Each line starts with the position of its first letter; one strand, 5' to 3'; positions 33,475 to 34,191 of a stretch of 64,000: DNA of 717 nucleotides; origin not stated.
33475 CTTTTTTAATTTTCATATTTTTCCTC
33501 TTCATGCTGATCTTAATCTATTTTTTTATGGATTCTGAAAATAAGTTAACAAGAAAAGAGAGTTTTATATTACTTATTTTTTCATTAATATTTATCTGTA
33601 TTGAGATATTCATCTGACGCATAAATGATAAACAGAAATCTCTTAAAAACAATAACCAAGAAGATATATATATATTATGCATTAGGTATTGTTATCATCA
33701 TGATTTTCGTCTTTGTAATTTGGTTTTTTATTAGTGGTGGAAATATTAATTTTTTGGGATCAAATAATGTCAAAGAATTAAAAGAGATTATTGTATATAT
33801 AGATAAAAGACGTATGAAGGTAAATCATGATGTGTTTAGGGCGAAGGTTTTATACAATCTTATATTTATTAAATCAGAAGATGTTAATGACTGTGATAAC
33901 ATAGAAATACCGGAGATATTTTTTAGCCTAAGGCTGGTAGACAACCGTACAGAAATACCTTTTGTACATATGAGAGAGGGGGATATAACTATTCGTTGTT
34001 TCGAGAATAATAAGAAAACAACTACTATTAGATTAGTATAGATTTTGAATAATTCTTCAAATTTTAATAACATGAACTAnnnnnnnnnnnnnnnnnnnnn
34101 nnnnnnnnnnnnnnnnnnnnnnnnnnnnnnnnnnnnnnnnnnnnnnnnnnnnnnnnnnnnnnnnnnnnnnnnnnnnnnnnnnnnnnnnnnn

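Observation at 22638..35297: Two enolase-superfamily paralogs, both altered at canonical catalytic positions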

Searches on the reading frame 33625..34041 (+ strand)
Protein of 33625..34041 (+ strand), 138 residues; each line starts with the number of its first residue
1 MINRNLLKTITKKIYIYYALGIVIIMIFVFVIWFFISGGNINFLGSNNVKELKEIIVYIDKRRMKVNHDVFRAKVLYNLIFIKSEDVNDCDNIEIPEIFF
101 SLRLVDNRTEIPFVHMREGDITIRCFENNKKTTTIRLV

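Call 75: search_protein_families(library=ncbifam, proteins=[window:33625-34041:+], max_evalue=0.001)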
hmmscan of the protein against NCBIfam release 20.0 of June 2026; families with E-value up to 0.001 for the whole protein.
window:33625-34041:+ (138 aa): 0 families
